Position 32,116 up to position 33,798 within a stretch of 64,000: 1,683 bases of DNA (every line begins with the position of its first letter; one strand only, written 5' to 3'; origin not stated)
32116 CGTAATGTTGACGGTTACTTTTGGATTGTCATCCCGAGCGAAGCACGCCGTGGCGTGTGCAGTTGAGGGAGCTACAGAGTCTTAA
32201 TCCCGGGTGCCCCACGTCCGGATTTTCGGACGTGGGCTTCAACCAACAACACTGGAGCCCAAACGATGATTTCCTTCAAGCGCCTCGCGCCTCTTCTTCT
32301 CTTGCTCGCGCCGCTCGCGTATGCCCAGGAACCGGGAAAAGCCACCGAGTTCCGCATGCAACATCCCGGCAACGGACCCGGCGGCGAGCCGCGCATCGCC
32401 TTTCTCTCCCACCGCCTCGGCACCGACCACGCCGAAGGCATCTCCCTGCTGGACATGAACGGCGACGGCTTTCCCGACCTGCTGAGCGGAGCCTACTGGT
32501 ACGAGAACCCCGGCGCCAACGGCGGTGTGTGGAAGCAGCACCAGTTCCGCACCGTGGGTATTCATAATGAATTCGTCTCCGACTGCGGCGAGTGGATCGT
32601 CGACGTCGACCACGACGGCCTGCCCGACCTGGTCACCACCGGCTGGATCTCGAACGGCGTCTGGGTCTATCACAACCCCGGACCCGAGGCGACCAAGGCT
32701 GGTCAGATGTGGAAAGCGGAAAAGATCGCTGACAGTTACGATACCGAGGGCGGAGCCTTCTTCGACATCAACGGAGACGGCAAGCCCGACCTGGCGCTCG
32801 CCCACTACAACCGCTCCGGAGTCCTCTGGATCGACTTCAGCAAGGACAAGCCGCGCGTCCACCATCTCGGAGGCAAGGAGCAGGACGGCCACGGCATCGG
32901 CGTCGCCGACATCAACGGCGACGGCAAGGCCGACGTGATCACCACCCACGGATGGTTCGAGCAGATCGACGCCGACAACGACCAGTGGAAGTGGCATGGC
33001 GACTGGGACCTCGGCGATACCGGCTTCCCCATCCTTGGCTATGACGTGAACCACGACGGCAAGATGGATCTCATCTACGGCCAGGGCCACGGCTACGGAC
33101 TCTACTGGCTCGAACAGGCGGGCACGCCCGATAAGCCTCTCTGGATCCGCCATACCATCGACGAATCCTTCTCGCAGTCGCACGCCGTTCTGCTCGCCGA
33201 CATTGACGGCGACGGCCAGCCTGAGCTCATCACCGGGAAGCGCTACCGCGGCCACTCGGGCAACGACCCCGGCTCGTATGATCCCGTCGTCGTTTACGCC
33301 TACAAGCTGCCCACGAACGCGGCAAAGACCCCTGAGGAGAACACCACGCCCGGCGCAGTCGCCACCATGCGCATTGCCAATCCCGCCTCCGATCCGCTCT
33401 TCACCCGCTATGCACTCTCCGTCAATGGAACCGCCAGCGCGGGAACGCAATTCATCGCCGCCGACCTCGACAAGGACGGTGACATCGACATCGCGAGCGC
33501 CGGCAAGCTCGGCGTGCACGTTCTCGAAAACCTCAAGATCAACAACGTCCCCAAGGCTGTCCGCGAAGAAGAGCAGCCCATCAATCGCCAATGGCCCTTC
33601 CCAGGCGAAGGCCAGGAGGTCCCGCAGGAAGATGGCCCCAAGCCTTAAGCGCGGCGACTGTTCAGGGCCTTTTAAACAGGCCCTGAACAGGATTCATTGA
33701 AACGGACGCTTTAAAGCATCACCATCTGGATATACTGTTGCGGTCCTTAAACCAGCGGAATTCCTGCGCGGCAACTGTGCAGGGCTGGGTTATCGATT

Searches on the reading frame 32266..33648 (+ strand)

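Call 32: search_protein_families(library=pfam, proteins=[window:32266-33648:+], max_evalue=0.001)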
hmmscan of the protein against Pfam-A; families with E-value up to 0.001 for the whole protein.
window:32266-33648:+ (460 aa): 5 families
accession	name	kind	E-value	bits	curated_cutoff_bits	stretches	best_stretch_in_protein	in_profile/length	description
PF13517.12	FG-GAP_3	-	2.3e-31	108.6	26.9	3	113-177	1-60/61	FG-GAP-like repeat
PF01839.29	FG-GAP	-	1.4e-24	85.9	22.1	2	59-89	5-35/37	FG-GAP repeat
PF00404.24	Dockerin_1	-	2e-08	34.7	22.9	0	203-223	25-45/57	Dockerin type I domain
PF12256.14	TcdB_toxin_midN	-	2.1e-06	27.6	24.8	0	212-228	31-47/181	Insecticide toxin TcdB middle/N-terminal region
PF16743.10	PliI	-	3.6e-06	27.1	27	0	307-332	61-85/123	Periplasmic lysozyme inhibitor of I-type lysozyme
